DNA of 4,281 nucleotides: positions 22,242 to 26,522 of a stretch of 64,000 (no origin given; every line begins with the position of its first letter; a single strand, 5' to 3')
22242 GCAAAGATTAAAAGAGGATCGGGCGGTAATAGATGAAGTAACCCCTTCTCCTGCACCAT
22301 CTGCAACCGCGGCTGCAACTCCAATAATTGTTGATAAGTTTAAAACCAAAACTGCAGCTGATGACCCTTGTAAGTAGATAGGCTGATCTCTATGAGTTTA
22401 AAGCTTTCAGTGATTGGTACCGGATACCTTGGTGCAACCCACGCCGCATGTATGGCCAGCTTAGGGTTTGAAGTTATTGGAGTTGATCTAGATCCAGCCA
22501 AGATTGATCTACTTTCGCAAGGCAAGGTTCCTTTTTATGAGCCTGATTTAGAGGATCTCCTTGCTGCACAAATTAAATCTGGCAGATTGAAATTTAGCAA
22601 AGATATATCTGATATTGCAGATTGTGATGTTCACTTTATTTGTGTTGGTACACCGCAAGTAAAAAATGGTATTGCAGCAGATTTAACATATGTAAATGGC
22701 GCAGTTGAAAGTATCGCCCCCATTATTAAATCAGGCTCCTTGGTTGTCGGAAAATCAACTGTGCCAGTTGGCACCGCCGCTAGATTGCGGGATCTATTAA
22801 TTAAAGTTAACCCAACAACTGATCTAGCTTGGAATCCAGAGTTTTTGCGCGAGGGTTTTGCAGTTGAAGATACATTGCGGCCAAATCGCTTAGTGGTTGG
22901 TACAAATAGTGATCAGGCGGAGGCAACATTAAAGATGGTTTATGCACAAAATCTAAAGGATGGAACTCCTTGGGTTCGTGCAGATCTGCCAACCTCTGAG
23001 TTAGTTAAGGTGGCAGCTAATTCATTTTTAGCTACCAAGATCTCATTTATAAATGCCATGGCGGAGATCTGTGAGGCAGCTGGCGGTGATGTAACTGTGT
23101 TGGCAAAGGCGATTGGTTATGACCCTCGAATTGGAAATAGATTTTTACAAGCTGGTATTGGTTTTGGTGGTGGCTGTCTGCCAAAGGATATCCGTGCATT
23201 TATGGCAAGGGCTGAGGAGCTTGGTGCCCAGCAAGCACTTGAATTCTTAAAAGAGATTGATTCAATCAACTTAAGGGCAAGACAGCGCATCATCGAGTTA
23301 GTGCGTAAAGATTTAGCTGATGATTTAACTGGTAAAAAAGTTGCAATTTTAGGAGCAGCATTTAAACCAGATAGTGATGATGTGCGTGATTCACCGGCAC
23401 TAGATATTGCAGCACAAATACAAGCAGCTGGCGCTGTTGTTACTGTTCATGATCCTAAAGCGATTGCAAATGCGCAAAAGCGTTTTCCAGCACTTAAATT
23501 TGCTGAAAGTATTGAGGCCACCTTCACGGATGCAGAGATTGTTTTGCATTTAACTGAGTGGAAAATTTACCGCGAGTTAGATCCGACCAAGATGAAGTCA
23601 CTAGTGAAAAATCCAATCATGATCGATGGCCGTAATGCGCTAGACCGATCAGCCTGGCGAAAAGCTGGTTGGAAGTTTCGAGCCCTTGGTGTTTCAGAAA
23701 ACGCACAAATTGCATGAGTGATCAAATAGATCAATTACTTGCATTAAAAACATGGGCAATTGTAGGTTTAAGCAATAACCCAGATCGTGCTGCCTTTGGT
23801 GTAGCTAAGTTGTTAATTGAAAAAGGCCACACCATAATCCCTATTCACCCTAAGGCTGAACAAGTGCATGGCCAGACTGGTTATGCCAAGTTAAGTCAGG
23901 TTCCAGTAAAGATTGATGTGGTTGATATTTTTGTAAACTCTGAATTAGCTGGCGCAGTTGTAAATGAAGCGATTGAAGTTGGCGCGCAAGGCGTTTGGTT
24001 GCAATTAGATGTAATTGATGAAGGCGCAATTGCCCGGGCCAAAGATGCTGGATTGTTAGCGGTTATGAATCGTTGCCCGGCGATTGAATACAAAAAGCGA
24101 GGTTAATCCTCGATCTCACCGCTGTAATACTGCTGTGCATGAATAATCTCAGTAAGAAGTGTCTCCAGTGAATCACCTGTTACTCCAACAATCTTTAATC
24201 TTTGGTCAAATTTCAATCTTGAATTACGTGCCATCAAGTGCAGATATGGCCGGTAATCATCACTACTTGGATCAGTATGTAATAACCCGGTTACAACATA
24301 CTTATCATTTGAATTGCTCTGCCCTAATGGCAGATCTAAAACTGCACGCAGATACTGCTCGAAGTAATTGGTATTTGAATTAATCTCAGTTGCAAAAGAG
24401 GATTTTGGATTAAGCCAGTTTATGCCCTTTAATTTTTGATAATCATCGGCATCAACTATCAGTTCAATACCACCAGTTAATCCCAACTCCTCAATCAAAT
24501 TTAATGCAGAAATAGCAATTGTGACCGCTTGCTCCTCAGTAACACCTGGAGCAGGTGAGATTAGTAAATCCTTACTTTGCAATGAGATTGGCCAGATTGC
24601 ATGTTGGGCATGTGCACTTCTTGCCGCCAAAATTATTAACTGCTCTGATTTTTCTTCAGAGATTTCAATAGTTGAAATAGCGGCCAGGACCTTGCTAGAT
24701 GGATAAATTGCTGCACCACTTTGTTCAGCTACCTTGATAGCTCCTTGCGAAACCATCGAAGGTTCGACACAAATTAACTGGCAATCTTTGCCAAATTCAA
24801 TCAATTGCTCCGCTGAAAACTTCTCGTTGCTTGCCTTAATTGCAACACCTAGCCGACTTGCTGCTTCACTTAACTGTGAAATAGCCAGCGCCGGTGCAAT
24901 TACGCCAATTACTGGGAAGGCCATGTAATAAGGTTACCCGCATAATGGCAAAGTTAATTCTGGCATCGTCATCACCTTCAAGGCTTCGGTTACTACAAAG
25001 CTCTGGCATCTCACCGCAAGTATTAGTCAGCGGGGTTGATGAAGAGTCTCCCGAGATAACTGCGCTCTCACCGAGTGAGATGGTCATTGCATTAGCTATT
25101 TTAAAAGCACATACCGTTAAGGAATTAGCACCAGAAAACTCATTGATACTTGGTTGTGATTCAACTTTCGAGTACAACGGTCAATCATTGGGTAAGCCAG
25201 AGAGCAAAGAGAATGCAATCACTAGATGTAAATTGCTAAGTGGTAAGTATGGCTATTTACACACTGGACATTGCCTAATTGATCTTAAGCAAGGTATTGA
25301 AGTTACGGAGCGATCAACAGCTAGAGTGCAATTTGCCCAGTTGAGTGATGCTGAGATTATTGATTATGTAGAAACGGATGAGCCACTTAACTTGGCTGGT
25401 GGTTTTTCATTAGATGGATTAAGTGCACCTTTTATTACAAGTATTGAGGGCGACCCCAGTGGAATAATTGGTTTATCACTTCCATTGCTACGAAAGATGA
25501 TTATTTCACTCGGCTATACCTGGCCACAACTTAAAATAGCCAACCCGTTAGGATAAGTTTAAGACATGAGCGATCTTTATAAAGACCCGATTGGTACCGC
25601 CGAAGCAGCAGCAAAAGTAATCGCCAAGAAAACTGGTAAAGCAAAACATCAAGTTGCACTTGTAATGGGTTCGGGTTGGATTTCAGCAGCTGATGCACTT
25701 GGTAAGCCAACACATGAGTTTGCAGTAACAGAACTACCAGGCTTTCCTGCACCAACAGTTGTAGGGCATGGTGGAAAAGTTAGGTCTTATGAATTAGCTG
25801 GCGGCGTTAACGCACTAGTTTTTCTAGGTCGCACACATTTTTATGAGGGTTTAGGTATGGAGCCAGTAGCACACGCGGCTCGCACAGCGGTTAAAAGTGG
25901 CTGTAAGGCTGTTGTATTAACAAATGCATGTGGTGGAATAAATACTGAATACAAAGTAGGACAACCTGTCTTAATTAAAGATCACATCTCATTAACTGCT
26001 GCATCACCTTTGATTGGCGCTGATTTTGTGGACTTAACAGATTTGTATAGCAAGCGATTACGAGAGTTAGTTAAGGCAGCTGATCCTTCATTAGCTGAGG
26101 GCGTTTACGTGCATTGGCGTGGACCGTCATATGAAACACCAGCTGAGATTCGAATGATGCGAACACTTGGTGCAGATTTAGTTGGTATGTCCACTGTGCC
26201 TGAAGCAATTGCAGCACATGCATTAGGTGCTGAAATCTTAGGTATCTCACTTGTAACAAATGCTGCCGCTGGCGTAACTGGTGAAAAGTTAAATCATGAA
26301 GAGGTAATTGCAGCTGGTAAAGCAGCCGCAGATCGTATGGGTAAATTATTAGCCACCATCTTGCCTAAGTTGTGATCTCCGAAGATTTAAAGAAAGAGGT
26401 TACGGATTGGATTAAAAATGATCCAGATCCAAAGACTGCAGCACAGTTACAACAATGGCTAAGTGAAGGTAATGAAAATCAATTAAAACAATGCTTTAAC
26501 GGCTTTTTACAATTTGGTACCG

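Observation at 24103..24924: PurK ghost: intact 273-aa ORF with the catalytic motifs and ATP-grasp B-domain removed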

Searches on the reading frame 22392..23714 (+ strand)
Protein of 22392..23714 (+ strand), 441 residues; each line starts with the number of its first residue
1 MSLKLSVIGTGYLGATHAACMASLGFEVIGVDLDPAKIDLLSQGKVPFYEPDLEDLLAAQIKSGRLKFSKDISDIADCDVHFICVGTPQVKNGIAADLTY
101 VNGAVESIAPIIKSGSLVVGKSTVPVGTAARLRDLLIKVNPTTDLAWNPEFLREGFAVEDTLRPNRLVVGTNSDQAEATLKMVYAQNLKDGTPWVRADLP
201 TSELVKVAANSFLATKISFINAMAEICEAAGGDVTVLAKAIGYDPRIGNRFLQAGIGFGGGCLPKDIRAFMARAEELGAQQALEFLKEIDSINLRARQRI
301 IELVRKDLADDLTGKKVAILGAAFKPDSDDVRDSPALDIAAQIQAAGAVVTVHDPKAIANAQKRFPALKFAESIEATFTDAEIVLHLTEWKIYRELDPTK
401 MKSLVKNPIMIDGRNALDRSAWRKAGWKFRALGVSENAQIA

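Call 4: search_protein_families(library=pfam, proteins=[window:22392-23714:+], max_evalue=1)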
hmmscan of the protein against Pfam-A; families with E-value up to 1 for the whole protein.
window:22392-23714:+ (441 aa): 9 families
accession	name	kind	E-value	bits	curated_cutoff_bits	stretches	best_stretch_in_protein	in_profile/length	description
PF03721.20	UDPG_MGDP_dh_N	-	2.1e-59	200.7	27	1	4-181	2-185/187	UDP-glucose/GDP-mannose dehydrogenase family, NAD binding domain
PF00984.24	UDPG_MGDP_dh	-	4.5e-31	107.3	25.4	1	201-293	2-92/94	UDP-glucose/GDP-mannose dehydrogenase family, central domain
PF03720.21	UDPG_MGDP_dh_C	-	1.4e-29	102.9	30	1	318-419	1-103/103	UDP-glucose/GDP-mannose dehydrogenase family, UDP binding domain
PF03446.21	NAD_binding_2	-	0.00032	21.2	21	1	5-133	2-104/161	NAD binding domain of 6-phosphogluconate dehydrogenase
PF02737.24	3HCDH_N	-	0.00042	20.7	22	1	5-80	2-81/180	3-hydroxyacyl-CoA dehydrogenase, NAD binding domain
PF02826.25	2-Hacid_dh_C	-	0.00052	19.9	25.1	1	4-57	38-89/178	D-isomer specific 2-hydroxyacid dehydrogenase, NAD binding domain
PF03807.23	F420_oxidored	-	0.018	16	21.6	0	4-43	1-42/94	NADP oxidoreductase coenzyme F420-dependent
PF02558.23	ApbA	-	0.057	13.5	22.2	1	7-96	3-85/150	Ketopantoate reductase PanE/ApbA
PF01656.29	CbiA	-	0.099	13.1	25.4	1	18-334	20-118/125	CobQ/CobB/MinD/ParA nucleotide binding domain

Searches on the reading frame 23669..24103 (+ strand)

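Call 4: search_protein_families(library=pfam, proteins=[window:23669-24103:+], max_evalue=1)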
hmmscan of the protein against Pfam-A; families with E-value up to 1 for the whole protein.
window:23669-24103:+ (145 aa): 2 families
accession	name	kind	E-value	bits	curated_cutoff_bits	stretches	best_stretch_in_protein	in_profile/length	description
PF13380.12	CoA_binding_2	-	1.5e-36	125.8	22.8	1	27-141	1-115/116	CoA binding domain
PF02629.25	CoA_binding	-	0.00024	22.2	22.3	1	30-110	7-92/97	CoA binding domain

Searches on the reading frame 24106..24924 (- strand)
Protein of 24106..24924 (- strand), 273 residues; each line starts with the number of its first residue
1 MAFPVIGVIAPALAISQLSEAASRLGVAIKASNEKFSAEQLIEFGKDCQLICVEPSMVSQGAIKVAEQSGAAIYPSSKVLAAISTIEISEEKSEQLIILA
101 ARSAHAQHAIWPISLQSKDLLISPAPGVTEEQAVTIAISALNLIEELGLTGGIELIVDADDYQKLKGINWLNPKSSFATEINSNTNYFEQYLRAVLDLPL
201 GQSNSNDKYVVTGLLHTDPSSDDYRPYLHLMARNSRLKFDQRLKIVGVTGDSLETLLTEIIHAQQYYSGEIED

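Call 4: search_protein_families(library=pfam, proteins=[window:24106-24924:-], max_evalue=1)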
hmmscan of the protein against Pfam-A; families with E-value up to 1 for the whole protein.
window:24106-24924:- (273 aa): 1 family
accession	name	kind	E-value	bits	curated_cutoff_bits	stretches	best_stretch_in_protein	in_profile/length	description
PF21003.3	NucS_N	-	0.22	11.9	23.9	1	157-189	40-70/100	Endonuclease NucS N-terminal PH-like domain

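Call 5: search_protein_families(library=ncbifam, proteins=[window:24106-24924:-], max_evalue=10)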
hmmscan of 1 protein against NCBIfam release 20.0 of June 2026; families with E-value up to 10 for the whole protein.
window:24106-24924:- (273 aa): 8 families
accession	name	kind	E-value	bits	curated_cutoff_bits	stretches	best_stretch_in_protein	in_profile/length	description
NF004680.0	PRK06019.1-6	equivalog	3e-12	46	327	1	95-239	202-356/405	5-(carboxyamino)imidazole ribonucleotide synthase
NF004679.0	PRK06019.1-5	equivalog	5.2e-09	35.4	326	2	96-224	186-320/376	5-(carboxyamino)imidazole ribonucleotide synthase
NF004676.0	PRK06019.1-2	equivalog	7.8e-08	31.7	387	1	95-218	192-321/363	5-(carboxyamino)imidazole ribonucleotide synthase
TIGR01161.1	purK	equivalog_domain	7.9e-08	32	318.4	2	94-224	182-317/362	5-(carboxyamino)imidazole ribonucleotide synthase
NF004675.0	PRK06019.1-1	equivalog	0.001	18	375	1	95-216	191-318/375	5-(carboxyamino)imidazole ribonucleotide synthase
NF004677.0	PRK06019.1-3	equivalog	0.038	12.8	441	1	97-215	194-319/389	5-(carboxyamino)imidazole ribonucleotide synthase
NF004678.0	PRK06019.1-4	equivalog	0.054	12.3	444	1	168-221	236-292/355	5-(carboxyamino)imidazole ribonucleotide synthase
NF008694.0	PRK11713.3-2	equivalog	0.13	11.6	234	1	47-133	117-205/245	16S rRNA (uracil(1498)-N(3))-methyltransferase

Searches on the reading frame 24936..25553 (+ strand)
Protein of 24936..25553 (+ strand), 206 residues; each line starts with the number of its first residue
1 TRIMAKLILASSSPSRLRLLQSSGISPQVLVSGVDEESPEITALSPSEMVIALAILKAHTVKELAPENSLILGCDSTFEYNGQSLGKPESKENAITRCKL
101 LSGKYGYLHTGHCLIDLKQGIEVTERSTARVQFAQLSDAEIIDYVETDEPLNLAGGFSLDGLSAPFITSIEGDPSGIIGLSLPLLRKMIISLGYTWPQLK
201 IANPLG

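Call 4: search_protein_families(library=pfam, proteins=[window:24936-25553:+], max_evalue=1)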
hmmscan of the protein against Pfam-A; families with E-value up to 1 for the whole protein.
window:24936-25553:+ (206 aa): 1 family
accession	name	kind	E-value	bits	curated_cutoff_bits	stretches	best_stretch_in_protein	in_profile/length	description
PF02545.19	Maf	-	1.3e-47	162.3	27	1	6-189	1-184/187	Maf-like protein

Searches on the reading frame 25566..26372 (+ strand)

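Call 4: search_protein_families(library=pfam, proteins=[window:25566-26372:+], max_evalue=1)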
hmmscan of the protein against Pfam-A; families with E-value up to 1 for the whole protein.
window:25566-26372:+ (269 aa): 1 family
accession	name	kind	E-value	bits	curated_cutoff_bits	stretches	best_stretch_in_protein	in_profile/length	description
PF01048.26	PNP_UDP_1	-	3.8e-43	148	25.1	1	32-266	4-232/233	Phosphorylase superfamily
